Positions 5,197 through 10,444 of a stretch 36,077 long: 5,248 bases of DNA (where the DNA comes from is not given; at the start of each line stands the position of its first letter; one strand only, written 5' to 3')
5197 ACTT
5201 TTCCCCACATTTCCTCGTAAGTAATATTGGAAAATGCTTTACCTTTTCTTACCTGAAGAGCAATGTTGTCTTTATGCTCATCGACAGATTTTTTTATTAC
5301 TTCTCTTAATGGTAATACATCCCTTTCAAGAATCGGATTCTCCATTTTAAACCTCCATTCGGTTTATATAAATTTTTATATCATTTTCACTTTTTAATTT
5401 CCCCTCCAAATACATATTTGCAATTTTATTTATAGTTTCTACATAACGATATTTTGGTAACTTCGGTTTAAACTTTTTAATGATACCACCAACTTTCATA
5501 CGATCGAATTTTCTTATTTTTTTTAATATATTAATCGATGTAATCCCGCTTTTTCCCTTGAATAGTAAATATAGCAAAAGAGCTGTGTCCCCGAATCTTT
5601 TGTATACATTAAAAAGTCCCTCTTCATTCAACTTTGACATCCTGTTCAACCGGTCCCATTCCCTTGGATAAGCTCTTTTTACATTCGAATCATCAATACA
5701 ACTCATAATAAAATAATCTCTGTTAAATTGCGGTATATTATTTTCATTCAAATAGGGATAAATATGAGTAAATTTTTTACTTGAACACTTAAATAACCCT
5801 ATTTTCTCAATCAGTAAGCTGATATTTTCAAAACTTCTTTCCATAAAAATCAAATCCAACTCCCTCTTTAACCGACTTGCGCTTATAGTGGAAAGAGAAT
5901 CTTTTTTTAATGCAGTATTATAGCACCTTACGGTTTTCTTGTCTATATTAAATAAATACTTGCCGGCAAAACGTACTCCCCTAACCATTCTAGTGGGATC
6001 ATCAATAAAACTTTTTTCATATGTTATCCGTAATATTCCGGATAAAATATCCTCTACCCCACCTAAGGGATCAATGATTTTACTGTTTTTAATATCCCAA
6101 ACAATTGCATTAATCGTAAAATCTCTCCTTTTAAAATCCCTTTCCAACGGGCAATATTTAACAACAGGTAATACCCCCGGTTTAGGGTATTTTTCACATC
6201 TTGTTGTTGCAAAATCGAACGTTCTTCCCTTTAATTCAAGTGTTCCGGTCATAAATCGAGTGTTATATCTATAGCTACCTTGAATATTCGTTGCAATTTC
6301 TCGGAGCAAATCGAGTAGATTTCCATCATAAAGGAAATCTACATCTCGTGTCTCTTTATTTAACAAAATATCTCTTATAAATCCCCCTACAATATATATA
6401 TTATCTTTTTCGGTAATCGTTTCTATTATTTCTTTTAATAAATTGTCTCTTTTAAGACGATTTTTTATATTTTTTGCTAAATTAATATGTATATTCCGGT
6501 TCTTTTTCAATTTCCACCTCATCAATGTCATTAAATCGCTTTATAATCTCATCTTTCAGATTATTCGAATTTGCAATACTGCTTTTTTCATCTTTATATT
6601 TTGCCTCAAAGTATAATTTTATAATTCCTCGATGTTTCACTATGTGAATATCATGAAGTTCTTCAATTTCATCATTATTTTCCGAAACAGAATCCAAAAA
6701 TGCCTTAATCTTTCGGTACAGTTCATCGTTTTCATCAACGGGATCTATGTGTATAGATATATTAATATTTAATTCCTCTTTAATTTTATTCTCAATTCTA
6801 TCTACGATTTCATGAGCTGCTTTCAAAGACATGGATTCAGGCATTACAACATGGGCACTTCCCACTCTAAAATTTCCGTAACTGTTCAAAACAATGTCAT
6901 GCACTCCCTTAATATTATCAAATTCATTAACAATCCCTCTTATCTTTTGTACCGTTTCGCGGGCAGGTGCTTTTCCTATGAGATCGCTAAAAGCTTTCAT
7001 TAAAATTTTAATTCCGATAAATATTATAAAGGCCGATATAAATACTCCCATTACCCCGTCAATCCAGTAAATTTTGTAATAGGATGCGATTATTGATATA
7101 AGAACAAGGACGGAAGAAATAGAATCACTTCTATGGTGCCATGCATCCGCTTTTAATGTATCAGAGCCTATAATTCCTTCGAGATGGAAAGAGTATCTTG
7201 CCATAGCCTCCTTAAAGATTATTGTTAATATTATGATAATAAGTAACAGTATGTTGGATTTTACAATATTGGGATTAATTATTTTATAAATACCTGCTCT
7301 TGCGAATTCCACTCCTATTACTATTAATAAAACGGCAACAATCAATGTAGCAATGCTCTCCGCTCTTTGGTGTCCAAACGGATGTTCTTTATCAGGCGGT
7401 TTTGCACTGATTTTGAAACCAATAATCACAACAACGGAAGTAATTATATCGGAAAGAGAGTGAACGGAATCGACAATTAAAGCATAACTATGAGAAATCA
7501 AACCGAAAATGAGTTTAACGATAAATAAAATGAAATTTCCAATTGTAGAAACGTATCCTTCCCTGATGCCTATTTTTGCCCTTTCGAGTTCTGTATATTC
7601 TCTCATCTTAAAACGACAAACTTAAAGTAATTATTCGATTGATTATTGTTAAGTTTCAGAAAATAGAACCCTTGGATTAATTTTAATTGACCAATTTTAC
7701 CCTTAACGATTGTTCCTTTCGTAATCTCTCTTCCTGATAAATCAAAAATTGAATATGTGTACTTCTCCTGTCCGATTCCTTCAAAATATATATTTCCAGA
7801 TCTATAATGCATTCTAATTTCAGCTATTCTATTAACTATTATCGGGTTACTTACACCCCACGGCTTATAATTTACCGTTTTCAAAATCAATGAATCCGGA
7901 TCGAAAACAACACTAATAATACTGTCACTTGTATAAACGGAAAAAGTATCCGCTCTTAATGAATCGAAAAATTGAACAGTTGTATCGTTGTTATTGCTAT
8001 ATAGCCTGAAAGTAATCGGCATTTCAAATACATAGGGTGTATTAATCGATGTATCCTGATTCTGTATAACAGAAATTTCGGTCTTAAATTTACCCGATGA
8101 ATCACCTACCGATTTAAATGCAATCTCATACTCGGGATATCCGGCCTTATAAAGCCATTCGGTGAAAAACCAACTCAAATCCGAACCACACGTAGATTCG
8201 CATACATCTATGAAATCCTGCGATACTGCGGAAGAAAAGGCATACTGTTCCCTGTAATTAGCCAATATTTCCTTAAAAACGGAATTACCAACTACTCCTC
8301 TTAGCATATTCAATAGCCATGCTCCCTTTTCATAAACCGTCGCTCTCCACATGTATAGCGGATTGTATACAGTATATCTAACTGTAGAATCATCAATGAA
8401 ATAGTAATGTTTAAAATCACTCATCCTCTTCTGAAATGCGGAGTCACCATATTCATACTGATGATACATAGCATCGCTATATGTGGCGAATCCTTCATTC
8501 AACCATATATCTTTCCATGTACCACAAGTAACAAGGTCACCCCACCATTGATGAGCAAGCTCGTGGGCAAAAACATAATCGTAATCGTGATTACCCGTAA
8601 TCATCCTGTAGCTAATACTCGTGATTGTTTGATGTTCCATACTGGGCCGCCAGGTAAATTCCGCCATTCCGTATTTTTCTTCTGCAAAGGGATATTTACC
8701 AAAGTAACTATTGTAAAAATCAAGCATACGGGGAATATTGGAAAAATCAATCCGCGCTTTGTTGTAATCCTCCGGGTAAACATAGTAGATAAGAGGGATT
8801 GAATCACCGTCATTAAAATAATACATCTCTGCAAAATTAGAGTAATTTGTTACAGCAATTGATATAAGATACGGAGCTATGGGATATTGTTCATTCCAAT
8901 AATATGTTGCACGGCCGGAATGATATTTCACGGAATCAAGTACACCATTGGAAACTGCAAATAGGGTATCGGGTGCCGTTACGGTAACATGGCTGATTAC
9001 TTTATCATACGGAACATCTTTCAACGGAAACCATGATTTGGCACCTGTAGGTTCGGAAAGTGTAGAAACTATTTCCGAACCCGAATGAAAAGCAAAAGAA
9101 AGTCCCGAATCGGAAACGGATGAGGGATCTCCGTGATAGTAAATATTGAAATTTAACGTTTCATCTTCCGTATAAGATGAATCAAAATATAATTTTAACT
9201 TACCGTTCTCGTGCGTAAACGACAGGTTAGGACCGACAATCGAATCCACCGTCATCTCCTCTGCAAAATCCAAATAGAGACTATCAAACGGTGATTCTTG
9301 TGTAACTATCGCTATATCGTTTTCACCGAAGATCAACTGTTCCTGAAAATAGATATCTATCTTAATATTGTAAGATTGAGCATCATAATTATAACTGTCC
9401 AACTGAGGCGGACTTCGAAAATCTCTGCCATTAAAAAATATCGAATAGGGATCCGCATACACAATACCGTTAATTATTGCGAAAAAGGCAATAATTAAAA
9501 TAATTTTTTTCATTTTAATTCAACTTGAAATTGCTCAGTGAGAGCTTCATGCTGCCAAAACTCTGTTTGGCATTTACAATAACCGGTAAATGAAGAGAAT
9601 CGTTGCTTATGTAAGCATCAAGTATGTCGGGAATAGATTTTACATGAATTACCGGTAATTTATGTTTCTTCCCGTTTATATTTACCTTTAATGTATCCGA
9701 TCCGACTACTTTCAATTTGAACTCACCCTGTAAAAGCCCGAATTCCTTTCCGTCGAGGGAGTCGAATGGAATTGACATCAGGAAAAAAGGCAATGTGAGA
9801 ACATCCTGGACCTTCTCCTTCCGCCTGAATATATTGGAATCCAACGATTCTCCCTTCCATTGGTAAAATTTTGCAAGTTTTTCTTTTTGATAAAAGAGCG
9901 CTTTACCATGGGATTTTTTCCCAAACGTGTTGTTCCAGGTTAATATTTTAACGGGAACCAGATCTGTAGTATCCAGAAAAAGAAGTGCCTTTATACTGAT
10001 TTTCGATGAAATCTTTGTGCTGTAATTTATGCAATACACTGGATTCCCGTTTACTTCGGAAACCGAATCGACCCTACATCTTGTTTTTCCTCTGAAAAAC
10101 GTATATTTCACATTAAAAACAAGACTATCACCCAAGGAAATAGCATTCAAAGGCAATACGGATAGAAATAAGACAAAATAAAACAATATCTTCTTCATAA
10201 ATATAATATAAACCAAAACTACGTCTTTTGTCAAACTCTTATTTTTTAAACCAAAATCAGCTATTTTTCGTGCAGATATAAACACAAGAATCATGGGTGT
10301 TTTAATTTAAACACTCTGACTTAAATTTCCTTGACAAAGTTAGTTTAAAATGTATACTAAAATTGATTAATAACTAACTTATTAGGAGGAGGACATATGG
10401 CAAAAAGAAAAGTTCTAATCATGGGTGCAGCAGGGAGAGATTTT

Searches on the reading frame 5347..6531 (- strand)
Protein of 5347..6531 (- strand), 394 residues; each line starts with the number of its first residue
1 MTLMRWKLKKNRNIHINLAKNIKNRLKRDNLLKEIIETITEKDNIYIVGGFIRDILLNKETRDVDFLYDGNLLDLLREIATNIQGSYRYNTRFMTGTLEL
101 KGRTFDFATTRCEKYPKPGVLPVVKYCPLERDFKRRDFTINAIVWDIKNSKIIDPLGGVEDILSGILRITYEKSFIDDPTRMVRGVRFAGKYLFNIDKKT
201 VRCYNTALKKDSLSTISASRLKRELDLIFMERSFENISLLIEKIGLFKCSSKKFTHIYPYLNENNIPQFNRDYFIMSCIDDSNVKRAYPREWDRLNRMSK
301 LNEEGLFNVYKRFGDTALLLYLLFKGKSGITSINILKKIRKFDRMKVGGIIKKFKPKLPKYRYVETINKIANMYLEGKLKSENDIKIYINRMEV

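Call 21: search_protein_families(library=pfam, proteins=[window:5347-6531:-], max_evalue=0.0001)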
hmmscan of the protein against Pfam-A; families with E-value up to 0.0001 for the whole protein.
window:5347-6531:- (394 aa): 1 family
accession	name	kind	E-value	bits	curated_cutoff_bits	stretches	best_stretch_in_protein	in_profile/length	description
PF01743.26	PolyA_pol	-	8.6e-26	91.2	23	1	45-168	1-126/126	Poly A polymerase head domain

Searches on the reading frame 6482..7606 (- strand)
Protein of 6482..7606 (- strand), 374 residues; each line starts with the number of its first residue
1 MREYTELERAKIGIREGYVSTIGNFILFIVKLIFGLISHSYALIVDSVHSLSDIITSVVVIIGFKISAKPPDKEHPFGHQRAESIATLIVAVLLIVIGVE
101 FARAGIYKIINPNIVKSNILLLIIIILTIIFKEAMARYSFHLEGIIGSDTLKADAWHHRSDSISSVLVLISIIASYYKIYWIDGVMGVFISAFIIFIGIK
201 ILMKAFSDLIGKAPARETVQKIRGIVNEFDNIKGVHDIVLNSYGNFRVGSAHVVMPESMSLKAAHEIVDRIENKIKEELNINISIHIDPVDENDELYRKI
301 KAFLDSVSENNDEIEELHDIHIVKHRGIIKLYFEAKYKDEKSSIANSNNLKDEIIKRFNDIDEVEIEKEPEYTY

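Call 21: search_protein_families(library=pfam, proteins=[window:6482-7606:-], max_evalue=0.0001)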
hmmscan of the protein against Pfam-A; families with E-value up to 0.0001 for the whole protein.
window:6482-7606:- (374 aa): 2 families
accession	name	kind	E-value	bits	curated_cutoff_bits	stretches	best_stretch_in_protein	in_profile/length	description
PF01545.26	Cation_efflux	-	2.7e-47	161.6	26.6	1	19-210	3-198/198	Cation efflux family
PF16916.11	ZT_dimer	-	1.6e-19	70.1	26.7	1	215-289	2-77/78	Dimerisation domain of Zinc Transporter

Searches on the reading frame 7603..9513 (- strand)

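Call 21: search_protein_families(library=pfam, proteins=[window:7603-9513:-], max_evalue=0.0001)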
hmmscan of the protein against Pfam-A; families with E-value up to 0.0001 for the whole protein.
window:7603-9513:- (636 aa): 2 families
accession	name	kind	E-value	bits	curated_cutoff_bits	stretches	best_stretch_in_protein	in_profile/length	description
PF01433.26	Peptidase_M1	-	1.9e-29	103.3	27.7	1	261-453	7-218/218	Peptidase family M1 domain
PF17900.6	Peptidase_M1_N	-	2.5e-12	47.7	25.8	1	46-216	3-186/186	Peptidase M1 N-terminal domain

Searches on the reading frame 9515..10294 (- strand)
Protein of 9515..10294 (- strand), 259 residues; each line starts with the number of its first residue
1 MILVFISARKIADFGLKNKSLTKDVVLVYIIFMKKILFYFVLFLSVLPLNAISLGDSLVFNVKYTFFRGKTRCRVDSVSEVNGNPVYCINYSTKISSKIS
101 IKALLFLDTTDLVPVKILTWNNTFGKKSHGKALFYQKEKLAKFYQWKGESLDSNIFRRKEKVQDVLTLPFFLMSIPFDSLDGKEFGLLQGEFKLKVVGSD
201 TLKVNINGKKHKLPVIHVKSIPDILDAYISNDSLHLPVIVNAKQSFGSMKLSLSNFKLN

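Call 21: search_protein_families(library=pfam, proteins=[window:9515-10294:-], max_evalue=0.0001)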
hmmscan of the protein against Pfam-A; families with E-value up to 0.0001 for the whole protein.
window:9515-10294:- (259 aa): 1 family
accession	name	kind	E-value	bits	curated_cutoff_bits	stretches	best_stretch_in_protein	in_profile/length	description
PF11306.15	DUF3108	-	4e-09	37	26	1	61-253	3-208/209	Protein of unknown function (DUF3108)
